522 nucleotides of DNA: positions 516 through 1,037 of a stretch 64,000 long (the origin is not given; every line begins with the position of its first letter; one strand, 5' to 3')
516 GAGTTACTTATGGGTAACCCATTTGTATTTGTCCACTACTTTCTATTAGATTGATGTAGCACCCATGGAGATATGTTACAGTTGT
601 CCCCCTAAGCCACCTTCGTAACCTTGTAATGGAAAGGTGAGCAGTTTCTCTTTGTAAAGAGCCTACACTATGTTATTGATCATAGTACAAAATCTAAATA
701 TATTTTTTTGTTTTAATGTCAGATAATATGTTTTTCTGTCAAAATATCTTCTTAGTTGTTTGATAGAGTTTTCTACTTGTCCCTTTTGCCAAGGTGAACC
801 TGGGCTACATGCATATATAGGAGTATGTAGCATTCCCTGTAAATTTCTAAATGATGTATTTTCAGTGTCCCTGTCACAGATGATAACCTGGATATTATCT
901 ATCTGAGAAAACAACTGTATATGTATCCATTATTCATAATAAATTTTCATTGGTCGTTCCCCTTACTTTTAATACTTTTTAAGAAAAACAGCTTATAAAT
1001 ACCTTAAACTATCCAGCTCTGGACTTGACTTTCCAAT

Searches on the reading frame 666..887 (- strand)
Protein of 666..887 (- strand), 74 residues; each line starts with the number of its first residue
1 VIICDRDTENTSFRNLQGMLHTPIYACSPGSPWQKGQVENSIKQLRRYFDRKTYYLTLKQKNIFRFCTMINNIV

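Call 12: search_protein_families(library=pfam, proteins=[window:666-887:-], max_evalue=0.1)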
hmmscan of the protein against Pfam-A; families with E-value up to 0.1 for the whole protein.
seq(74 aa): 1 family
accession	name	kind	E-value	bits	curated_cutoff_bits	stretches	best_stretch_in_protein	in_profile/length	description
PF13683.12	rve_3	-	0.029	14.6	26.5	1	27-59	8-40/67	Integrase core domain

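Call 16: find_homologous_proteins(query=window:666-887:-, max_evalue=0.001)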
Query seq(74 aa) (74 aa): 2 proteins with E <= 0.001 among 2 candidates.
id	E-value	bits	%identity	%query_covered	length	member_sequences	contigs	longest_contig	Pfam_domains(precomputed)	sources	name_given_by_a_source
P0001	7.8e-45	167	100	100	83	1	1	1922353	-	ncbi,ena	-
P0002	1.1e-32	129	81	99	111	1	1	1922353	-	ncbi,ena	-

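Call 17: find_encoding_contigs(protein=P0002, flank=5000, max_places=6)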
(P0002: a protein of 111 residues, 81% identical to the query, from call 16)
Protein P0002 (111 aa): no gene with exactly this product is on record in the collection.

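Call 19: search_protein_families(library=ncbifam, proteins=[P0002, P0001], max_evalue=10)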
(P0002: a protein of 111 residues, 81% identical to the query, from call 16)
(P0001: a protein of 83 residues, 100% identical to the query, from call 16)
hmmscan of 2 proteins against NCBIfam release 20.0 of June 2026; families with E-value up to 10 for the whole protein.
P0002 (111 aa): 3 families
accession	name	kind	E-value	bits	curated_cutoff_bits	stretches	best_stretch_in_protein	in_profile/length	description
NF033563.0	transpos_IS30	equivalog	4.3e-16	59.4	80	1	4-101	165-264/267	IS30 family transposase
NF033546.1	transpos_IS21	equivalog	2.3e-06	27.3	160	1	37-88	201-254/294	IS21 family transposase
NF033577.2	transpos_IS481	equivalog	0.002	17.7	224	1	5-88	166-254/284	IS481 family transposase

P0001 (83 aa): 3 families
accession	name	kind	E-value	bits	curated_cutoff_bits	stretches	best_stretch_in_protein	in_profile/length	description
NF033563.0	transpos_IS30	equivalog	1.5e-12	47.9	80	1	6-81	188-263/267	IS30 family transposase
NF033546.1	transpos_IS21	equivalog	1.5e-06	28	160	1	16-59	199-242/294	IS21 family transposase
NF033577.2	transpos_IS481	equivalog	0.049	13.2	224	1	22-69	207-254/284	IS481 family transposase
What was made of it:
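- On IS30 family: NF033563 E 4e-16 and 1.5e-12 for the fragments, against IS21 ~2e-6 and IS481 0.002-0.05 (call 19).
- NF033563 E 4e-16 against IS21 2e-6 for P0002, a 111-aa fragment recorded on a contig of the same length (1,922,353 bp) as P0001's (call 19).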

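Call 20: search_protein_families(library=pfam, proteins=[P0002], max_evalue=10)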
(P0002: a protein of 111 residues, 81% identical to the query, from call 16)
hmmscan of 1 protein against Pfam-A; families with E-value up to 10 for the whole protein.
P0002 (111 aa): 1 family
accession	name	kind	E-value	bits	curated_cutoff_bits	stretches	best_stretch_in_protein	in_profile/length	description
PF13683.12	rve_3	-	0.059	13.6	26.5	1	55-88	8-41/67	Integrase core domain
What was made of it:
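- Tried and rejected: This gave only sub-threshold rve_3 matches (calls 12, 20).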

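Call 23: list_cluster_members(proteins=[P0001, P0002])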
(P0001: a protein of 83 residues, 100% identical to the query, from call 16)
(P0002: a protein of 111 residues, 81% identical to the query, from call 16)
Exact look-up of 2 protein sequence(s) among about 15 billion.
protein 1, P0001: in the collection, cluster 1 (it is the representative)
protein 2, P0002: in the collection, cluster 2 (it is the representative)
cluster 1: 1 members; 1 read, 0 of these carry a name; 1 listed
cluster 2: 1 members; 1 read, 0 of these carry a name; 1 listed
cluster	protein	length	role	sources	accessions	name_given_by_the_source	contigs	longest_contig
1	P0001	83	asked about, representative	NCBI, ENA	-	-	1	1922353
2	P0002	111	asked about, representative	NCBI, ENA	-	-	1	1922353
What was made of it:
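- Tried and rejected: Cluster look-up gave no accession (call 23).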

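Call 24: search_protein_representatives(protein=P0002)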
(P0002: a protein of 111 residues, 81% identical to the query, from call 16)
Query: 111 residues. Proteins with E-value up to 0.001 (for the whole library): 869; up to 1e-10: 16; up to 1e-30: 1. The best 150 are listed.
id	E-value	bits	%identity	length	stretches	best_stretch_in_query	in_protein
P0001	5.1e-36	139.5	77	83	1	20-101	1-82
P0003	3.2e-29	117.6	56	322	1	1-103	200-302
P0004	3.2e-27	111.2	49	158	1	1-109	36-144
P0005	3.2e-26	108.0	52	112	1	19-110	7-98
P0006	1.7e-25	105.6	46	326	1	1-107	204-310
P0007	5.1e-21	91.2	43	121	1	2-103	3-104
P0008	9.4e-21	90.4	42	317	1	3-108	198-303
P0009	1.8e-16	76.6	55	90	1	38-103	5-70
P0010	8.4e-14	68.1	51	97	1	38-106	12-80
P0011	1.7e-13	67.0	41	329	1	18-100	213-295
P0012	1.6e-12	64.0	37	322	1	2-100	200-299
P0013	4.3e-12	62.6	38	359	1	12-99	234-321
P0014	5.0e-12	62.4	40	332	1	5-100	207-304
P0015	5.3e-12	62.3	38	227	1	10-101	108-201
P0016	1.3e-11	61.0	48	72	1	13-76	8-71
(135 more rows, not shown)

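Call 26: search_protein_families(library=ncbifam, proteins=[P0003, P0006, P0008, P0011], max_evalue=0.001)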
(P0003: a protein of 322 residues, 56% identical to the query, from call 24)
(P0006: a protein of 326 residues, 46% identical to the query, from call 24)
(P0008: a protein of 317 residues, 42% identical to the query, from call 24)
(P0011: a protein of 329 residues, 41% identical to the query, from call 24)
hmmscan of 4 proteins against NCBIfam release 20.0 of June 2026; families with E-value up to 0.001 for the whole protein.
P0003 (322 aa): 2 families
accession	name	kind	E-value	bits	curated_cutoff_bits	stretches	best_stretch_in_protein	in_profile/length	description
NF033563.0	transpos_IS30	equivalog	3.8e-36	125.2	80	1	36-300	3-264/267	IS30 family transposase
NF033546.1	transpos_IS21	equivalog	6.1e-06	26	160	1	237-301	202-270/294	IS21 family transposase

P0006 (326 aa): 3 families
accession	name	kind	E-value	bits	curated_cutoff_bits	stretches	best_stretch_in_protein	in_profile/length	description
NF033563.0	transpos_IS30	equivalog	8.9e-43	146.9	80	1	36-304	1-264/267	IS30 family transposase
NF033577.2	transpos_IS481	equivalog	5.8e-10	39.2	224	1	14-290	5-253/284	IS481 family transposase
NF033546.1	transpos_IS21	equivalog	2.9e-07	30.3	160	1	95-290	56-253/294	IS21 family transposase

P0008 (317 aa): 3 families
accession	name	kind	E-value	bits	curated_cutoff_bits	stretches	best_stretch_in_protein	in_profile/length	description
NF033563.0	transpos_IS30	equivalog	4.2e-37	128.3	80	1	33-295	1-263/267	IS30 family transposase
NF033577.2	transpos_IS481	equivalog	1.1e-15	58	224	1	8-282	2-253/284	IS481 family transposase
NF033546.1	transpos_IS21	equivalog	5.5e-07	29.4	160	0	230-271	199-240/294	IS21 family transposase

P0011 (329 aa): 7 families
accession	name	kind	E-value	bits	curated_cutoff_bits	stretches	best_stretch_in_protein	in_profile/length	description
NF033563.0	transpos_IS30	equivalog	7.1e-58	196.4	80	1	37-298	2-266/267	IS30 family transposase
NF033577.2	transpos_IS481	equivalog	1.8e-15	57.2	224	1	10-308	2-282/284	IS481 family transposase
NF033546.1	transpos_IS21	equivalog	3.3e-12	46.5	160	1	225-306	194-278/294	IS21 family transposase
NF033516.0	transpos_IS3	equivalog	2e-08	33.9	160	1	76-282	132-338/369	IS3 family transposase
NF033545.0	transpos_IS630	equivalog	2.1e-06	27.4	100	1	10-129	1-114/299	IS630 family transposase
TIGR02937.1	sigma70-ECF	superfamily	0.0001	22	42.9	1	3-44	115-156/165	sigma-70 family RNA polymerase sigma factor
NF045758.2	YlxM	equivalog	0.00078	19.5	80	0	6-46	17-57/72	YlxM family DNA-binding protein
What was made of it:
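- On IS30 family: The closest intact relatives pass it at 125-196 bits against 80 (call 26).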

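Call 30: find_related_loci(query=P0002, collection=genome_contigs, flank=3000)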
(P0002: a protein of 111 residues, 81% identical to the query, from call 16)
Query P0002 (111 aa) in genome_contigs; peptide patterns used: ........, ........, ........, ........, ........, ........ (x = any residue, [..] = any of these).
82 stretches matched a pattern; 10 encode a relative of the query (tblastn E <= 1e-3); 10 distinct loci.
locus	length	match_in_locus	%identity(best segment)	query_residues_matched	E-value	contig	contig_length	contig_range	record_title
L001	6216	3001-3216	40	28-99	4e-14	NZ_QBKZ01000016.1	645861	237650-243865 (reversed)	Mangrovicoccus ximenensis strain T1lg56 NODE_16, whole genome shotgun sequence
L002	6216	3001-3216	38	28-99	2e-13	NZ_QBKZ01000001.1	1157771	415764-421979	Mangrovicoccus ximenensis strain T1lg56 NODE_1, whole genome shotgun sequence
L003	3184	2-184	41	39-99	8e-13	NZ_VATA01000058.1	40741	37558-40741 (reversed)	Poseidonocella sp. HB161398 scaffold58, whole genome shotgun sequence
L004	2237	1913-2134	32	27-100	2e-12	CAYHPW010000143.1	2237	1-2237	MAG TPA_asm: uncultured Bacteriovoracaceae bacterium isolate ERP119705_co14_164 genome assembly, contig: NODE_131806_len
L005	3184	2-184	41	39-99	6e-12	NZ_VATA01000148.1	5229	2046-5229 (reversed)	Poseidonocella sp. HB161398 scaffold148, whole genome shotgun sequence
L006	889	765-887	49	28-68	8e-10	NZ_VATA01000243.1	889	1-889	Poseidonocella sp. HB161398 scaffold243, whole genome shotgun sequence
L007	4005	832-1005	40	25-82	5e-9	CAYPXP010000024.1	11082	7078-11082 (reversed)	MAG TPA_asm: uncultured Pseudomonadota bacterium isolate SRP178699_co1_193 genome assembly, contig: NODE_8043_length_110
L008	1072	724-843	43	54-92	2e-6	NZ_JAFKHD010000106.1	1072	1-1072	MAG: Devosia sp. isolate SCN18_25_8_15_R2_B_62_9 SCN18_25_8_15_R2_B_scaffold_32654, whole genome shotgun sequence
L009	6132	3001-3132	45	54-94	3e-6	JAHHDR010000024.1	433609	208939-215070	MAG: Rhizobium sp. isolate LANL01E contig_224, whole genome shotgun sequence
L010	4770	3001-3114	42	54-90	6e-6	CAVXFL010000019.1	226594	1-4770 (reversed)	MAG: uncultured Alphaproteobacteria bacterium isolate MFD02416.bin.1.379 genome assembly, contig: contig_35962, whole ge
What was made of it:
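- Tried and rejected: P0002 in genome_contigs returned only distant IS30 relatives at 32-49% identity (call 30).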

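Call 36: find_encoding_contigs(protein=P0001, flank=1000, max_places=3)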
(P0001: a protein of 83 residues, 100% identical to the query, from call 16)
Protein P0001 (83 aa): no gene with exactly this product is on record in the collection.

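Call 40: find_related_loci(query=P0003, collection=metagenome_contigs, flank=1500)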
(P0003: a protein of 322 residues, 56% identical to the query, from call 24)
Query P0003 (322 aa) in metagenome_contigs; peptide patterns used: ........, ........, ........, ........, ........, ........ (x = any residue, [..] = any of these).
92 stretches matched a pattern, but none encodes a relative of the query by tblastn (E <= 1e-3).
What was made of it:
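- Tried and rejected: P0003 in metagenome_contigs returned none (call 40).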

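Call 41: find_homologous_proteins(query=P0003, max_evalue=1e-20)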
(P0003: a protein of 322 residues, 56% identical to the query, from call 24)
Query P0003 (322 aa): 16 proteins with E <= 1e-20 among 713 candidates.
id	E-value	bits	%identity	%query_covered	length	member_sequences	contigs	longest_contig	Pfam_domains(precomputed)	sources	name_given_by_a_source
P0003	8.1e-215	730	100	100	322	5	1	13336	PF00665.33,PF13936.13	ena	-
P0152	1.6e-141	489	68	100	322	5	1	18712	PF00665.33,PF13936.13,PF08281.19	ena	-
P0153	2.1e-140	485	69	100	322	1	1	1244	PF00665.33,PF13936.13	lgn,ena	-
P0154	1.2e-139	483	68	100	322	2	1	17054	PF00665.33,PF13936.13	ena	-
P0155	1.8e-138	479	67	100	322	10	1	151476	PF00665.33,PF13936.13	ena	-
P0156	8.8e-137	474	66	100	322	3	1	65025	PF00665.33,PF13936.13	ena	-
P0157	1.7e-105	371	50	100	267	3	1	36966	PF00665.33,PF13936.13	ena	-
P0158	3.7e-100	353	80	61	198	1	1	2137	PF00665.33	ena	-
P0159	1.9e-92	328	67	73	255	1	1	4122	PF13936.13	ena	-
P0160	5.0e-76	274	46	97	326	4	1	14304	PF00665.33,PF13936.13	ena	-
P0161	2.8e-72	262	45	98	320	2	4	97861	PF00665.33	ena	-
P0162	5.4e-72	261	43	98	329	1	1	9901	PF00665.33,PF13936.13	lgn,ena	-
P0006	8.9e-72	260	43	97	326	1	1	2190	PF00665.33,PF13936.13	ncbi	-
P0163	6.0e-70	254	55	65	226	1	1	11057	PF00665.33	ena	-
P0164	1.9e-66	243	43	97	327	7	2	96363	PF00665.33,PF13936.13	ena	-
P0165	2.9e-65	239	45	86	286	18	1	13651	PF00665.33,PF13936.13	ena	-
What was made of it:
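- Full-length relatives P0003, P0006 and P0008 score 125-147 bits against a cutoff of 80, and carry rve + HTH_38 (calls 26, 41). Protein searches returned only 83- and 111-aa fragments from the 1.92-Mb contig (calls 16, 41).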

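Call 42: find_encoding_contigs(protein=P0003, flank=1500, max_places=4)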
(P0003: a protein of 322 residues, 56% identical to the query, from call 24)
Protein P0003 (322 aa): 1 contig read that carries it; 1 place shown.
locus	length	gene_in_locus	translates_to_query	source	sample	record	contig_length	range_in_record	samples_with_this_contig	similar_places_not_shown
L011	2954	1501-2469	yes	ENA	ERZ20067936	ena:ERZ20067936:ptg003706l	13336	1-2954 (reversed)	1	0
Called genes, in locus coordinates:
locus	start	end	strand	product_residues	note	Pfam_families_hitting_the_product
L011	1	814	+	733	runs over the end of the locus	-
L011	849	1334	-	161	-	PF13646:HEAT_2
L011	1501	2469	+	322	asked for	PF13936:HTH_38 (faint), PF00665:rve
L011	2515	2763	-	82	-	-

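Call 43: find_encoding_contigs(protein=P0155, flank=1500, max_places=4)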
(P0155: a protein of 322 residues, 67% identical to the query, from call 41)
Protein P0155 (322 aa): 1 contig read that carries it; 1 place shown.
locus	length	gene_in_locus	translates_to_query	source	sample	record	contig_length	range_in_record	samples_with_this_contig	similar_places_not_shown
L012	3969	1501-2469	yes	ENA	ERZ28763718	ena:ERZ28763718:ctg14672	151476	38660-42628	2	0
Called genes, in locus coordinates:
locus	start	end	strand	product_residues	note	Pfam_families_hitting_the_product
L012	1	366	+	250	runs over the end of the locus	PF04620:FlaA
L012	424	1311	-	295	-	PF03009:GDPD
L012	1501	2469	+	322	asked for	PF13936:HTH_38 (weak), PF00665:rve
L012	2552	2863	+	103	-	PF13340:DUF4096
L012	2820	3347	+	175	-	PF01609:DDE_Tnp_1, PF13586:DDE_Tnp_1_2 (weak)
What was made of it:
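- On IS30 family: Relatives carry PF13936 (calls 41-43).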
